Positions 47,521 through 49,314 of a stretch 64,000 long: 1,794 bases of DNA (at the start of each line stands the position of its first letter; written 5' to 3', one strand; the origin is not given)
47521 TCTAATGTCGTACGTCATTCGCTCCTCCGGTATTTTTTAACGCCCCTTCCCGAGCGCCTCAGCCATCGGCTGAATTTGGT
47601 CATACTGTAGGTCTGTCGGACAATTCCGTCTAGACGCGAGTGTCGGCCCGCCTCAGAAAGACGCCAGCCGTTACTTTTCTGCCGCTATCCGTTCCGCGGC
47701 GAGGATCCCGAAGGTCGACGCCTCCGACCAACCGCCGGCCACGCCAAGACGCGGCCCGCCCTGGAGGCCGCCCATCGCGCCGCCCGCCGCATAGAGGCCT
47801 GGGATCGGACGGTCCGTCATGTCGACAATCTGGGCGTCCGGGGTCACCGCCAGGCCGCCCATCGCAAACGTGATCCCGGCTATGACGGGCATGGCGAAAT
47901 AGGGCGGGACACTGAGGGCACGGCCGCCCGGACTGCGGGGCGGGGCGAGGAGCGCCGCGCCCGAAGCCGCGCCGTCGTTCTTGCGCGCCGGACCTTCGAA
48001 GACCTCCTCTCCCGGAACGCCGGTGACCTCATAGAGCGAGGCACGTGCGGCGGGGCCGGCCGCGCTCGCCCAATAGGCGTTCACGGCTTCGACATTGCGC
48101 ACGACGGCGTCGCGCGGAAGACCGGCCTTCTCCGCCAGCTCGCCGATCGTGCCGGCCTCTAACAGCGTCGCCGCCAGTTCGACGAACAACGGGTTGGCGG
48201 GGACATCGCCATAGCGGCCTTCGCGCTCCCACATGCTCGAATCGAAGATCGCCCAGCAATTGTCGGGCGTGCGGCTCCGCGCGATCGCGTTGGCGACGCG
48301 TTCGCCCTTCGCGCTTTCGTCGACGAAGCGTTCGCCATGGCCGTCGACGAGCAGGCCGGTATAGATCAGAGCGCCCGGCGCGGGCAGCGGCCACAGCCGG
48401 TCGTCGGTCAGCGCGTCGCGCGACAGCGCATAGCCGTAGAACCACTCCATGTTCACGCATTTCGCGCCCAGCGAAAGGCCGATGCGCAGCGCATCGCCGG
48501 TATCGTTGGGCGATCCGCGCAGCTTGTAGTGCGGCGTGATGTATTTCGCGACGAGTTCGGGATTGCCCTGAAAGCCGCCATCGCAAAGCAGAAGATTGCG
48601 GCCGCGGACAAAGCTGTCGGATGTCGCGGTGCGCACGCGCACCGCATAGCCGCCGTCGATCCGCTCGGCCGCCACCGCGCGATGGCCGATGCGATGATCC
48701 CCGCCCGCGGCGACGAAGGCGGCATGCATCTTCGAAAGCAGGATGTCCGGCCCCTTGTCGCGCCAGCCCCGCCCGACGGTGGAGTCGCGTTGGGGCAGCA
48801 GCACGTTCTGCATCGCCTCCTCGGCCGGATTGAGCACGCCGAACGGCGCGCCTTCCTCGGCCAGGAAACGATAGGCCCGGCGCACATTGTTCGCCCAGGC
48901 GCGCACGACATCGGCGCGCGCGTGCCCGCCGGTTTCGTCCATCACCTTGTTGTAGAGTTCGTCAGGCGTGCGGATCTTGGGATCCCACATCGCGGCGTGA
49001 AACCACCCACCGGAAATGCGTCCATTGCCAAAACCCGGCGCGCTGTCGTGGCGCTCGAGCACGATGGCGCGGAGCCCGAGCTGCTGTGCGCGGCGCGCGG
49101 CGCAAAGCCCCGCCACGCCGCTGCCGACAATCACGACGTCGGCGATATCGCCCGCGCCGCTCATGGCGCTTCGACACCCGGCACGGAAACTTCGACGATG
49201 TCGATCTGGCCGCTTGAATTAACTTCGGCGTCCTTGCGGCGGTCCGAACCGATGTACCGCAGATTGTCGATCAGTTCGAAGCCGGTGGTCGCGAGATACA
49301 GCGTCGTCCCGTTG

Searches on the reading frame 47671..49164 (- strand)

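Call 46: search_protein_families(library=pfam, proteins=[window:47671-49164:-], max_evalue=0.00001)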
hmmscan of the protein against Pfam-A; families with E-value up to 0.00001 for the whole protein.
window:47671-49164:- (497 aa): 3 families
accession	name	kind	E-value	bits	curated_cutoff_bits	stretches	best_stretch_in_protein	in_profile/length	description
PF00890.30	FAD_binding_2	-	3.7e-35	122.4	20.4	1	9-474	1-410/414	FAD binding domain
PF01266.30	DAO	-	4.3e-11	43.4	27.9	1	9-198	1-205/353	FAD dependent oxidoreductase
PF01946.23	Thi4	-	8e-08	32.2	26.2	0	8-59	18-67/235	Thi4 family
